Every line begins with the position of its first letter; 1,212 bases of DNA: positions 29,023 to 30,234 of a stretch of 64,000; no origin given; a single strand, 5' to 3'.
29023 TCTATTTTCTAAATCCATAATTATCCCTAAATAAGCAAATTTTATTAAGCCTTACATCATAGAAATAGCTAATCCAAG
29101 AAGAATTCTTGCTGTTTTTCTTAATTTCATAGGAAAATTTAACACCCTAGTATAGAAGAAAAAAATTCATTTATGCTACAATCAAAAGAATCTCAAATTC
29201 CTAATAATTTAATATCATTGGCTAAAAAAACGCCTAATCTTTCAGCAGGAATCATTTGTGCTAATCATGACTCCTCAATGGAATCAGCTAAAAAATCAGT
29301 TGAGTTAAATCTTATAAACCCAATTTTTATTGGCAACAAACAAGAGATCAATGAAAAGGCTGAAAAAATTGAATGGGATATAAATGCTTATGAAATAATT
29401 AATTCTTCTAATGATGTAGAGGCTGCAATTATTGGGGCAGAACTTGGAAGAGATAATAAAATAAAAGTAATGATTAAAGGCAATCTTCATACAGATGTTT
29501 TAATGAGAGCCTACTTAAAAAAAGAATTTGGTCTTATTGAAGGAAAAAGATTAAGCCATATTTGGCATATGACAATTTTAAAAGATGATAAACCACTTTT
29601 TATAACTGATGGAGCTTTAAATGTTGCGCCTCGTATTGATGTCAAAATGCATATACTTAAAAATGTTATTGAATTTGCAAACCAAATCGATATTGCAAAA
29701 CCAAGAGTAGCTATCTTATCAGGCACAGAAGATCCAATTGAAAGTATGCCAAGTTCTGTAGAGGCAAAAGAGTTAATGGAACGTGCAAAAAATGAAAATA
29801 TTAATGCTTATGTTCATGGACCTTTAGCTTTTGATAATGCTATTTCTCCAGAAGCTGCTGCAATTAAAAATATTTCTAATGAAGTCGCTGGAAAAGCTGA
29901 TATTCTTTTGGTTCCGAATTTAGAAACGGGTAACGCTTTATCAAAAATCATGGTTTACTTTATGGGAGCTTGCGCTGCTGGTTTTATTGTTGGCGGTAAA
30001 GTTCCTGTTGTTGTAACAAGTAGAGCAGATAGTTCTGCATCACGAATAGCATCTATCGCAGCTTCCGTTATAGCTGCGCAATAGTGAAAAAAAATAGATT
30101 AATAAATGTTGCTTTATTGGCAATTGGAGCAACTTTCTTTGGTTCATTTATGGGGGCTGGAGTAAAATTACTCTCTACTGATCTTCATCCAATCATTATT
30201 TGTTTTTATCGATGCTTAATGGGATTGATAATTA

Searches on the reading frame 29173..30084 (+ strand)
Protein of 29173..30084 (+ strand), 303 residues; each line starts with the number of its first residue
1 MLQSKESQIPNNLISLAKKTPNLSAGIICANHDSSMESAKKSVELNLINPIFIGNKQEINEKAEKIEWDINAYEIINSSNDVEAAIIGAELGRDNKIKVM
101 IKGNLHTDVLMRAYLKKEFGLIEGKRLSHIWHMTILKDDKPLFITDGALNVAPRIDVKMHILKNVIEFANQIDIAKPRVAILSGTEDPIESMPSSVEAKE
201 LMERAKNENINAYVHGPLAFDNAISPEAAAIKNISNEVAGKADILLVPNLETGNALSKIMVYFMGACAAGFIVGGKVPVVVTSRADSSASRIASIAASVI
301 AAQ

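Call 7: search_protein_families(library=ncbifam, proteins=[window:29173-30084:+], max_evalue=0.00001)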
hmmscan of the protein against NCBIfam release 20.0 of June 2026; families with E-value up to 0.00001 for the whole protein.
window:29173-30084:+ (303 aa): 10 families
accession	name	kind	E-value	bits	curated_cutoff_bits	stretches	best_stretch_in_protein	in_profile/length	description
NF006045.0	PRK08190.1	subfamily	1.6e-87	294.3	282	1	8-302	162-457/467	bifunctional enoyl-CoA hydratase/phosphate acetyltransferase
NF008852.0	PRK11890.1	subfamily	5.2e-81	272.1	413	1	7-302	7-303/315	phosphate acetyltransferase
NF004472.0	PRK05805.1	subfamily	8.7e-75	251.6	399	1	11-302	6-298/302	phosphate butyryltransferase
TIGR02706.1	P_butyryltrans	equivalog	4.2e-69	232.9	410.5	1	11-302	2-294/294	phosphate butyryltransferase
NF005837.0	PRK07742.1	equivalog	1.1e-64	218.6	409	1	12-303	5-298/299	phosphate butyryltransferase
TIGR02709.1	branched_ptb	equivalog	1.3e-40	139.8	475.15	1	71-295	43-265/271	branched-chain phosphotransacylase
NF007233.1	PRK09653.1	subfamily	1.5e-23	83.8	310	1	89-294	107-310/319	phosphotransacetylase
TIGR00651.1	pta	equivalog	1.9e-18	67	311.2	1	93-285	98-290/304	phosphate acetyltransferase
NF004167.0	PRK05632.1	equivalog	4.7e-13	48.6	418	1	138-274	539-674/708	phosphate acetyltransferase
NF009501.0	PRK12861.1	subfamily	6e-06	24.6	1178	1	85-300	543-757/764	NADP-dependent malic enzyme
